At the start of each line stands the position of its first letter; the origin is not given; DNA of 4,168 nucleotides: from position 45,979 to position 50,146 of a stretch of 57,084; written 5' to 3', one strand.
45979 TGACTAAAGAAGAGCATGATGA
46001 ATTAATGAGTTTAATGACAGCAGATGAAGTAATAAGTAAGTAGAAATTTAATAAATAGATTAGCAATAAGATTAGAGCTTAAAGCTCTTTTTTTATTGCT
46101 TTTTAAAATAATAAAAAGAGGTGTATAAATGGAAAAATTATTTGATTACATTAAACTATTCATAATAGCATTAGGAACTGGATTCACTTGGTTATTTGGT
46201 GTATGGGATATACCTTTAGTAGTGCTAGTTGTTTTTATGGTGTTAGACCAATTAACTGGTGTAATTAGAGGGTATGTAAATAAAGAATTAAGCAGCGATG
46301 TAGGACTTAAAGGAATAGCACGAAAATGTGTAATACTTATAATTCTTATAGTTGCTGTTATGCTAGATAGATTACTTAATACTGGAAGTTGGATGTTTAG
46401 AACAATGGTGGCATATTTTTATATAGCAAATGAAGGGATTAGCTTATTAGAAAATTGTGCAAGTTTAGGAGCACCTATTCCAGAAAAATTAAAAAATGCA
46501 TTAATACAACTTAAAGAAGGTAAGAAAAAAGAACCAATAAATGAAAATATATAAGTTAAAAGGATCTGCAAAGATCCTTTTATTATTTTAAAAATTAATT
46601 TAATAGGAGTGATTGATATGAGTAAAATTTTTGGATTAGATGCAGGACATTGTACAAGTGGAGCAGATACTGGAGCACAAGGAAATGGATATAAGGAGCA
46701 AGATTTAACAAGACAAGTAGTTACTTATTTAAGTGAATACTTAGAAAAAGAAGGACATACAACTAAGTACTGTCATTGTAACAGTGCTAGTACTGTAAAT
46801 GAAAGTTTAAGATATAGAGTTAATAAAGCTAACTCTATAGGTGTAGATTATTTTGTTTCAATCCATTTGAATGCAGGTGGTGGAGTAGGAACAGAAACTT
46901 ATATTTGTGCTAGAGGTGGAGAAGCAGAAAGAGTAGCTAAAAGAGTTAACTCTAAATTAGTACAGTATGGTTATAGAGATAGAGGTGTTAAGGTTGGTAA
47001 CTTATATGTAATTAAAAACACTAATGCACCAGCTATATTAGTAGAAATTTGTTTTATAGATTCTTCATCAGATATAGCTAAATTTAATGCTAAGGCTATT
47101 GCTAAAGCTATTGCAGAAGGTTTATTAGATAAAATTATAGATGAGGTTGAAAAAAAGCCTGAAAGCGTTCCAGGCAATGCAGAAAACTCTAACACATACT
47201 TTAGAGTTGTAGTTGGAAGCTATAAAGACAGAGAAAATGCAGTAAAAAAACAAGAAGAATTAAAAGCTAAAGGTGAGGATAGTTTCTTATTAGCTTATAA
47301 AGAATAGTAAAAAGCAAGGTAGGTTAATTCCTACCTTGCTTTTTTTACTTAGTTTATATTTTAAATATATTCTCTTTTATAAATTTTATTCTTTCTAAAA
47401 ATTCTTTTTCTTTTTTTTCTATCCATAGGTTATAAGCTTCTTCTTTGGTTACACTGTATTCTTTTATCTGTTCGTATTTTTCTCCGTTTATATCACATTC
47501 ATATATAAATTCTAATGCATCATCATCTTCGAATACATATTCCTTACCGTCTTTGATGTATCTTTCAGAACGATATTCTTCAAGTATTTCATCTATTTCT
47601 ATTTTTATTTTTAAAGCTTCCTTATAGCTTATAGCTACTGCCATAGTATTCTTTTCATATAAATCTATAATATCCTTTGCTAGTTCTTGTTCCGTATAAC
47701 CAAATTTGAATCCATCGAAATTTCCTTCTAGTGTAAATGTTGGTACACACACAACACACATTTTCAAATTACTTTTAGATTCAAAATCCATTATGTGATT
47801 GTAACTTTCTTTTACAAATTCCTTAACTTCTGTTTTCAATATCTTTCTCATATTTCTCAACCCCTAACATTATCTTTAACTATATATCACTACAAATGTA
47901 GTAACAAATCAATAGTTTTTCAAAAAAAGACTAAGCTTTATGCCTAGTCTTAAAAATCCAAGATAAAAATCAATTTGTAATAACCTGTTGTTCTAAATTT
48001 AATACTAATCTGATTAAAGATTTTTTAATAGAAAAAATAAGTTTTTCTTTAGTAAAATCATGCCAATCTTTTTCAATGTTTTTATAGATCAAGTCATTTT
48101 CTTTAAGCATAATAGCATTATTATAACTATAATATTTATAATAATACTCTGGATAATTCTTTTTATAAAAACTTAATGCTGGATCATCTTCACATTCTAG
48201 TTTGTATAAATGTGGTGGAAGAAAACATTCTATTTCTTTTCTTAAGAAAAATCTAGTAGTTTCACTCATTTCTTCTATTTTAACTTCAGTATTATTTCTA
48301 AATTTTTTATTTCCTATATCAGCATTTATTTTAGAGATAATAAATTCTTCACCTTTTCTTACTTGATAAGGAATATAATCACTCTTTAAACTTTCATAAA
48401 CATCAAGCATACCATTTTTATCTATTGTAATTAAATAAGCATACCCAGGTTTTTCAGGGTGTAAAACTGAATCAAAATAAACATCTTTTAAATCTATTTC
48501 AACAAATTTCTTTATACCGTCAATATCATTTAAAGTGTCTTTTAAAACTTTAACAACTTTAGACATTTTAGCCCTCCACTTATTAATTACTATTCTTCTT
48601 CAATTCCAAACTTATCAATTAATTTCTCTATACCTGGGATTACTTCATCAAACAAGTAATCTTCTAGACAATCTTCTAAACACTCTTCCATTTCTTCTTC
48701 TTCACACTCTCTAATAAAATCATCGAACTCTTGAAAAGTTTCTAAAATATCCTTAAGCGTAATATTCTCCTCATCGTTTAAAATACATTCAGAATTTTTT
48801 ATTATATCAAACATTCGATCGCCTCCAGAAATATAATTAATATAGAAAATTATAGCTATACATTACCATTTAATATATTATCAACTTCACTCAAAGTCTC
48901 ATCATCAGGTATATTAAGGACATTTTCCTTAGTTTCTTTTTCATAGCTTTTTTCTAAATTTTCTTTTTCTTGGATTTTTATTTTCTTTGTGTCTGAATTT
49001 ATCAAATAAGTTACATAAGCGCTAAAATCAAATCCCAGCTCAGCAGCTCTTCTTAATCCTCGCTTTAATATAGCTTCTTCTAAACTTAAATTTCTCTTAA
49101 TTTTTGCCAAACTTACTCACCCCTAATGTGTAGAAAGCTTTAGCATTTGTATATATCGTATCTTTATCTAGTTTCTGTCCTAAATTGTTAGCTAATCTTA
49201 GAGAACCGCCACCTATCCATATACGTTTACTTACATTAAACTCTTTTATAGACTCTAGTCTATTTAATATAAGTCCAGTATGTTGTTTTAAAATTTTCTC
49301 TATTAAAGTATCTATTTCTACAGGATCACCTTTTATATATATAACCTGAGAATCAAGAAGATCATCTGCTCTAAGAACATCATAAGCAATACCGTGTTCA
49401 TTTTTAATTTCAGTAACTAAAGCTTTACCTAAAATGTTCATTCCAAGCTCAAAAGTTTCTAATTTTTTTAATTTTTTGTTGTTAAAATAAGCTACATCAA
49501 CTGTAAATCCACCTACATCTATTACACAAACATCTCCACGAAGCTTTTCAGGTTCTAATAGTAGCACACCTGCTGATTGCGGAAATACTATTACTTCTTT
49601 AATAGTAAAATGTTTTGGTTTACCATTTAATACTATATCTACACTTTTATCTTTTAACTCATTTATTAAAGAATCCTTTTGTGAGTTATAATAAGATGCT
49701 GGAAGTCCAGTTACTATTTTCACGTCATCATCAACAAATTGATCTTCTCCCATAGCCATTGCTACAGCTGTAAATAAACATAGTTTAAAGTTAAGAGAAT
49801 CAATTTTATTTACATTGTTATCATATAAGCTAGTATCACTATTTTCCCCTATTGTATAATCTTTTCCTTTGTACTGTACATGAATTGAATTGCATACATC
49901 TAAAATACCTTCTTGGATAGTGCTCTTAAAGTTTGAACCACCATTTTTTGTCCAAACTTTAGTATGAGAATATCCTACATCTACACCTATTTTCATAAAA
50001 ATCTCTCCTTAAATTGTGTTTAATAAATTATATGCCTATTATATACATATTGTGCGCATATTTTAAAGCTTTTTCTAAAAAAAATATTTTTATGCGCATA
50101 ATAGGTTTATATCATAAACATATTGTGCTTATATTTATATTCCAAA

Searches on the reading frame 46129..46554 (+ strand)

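Call 71: search_protein_families(library=pfam, proteins=[window:46129-46554:+], max_evalue=0.001)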
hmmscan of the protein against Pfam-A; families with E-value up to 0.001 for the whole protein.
window:46129-46554:+ (141 aa): 1 family
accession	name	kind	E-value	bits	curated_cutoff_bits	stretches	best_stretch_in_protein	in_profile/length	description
PF05105.17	Phage_holin_4_1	-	1.6e-41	141.4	22.2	1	19-130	3-116/116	Bacteriophage holin family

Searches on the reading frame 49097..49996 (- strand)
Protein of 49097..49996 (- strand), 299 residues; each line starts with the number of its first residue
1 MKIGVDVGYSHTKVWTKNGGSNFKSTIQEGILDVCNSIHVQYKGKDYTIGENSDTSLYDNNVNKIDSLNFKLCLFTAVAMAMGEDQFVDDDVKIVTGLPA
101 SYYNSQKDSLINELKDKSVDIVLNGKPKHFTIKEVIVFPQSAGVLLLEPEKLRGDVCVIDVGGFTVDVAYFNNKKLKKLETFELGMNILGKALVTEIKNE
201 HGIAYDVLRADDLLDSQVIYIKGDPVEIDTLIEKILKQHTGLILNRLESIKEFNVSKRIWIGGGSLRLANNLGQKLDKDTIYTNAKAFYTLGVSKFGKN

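Call 33: search_protein_families(library=pfam, proteins=[window:49097-49996:-], max_evalue=0.001)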
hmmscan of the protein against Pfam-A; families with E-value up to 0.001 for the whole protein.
window:49097-49996:- (299 aa): 2 families
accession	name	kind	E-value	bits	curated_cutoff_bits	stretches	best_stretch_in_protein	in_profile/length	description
PF17989.7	ALP_N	-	8.5e-22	78.4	26.3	1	4-143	1-148/148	Actin like proteins N terminal domain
PF21522.3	MreB-like_C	-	2.1e-09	38.4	27.8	1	158-272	1-121/123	Archaeal actin homologue MreB-like, C-terminal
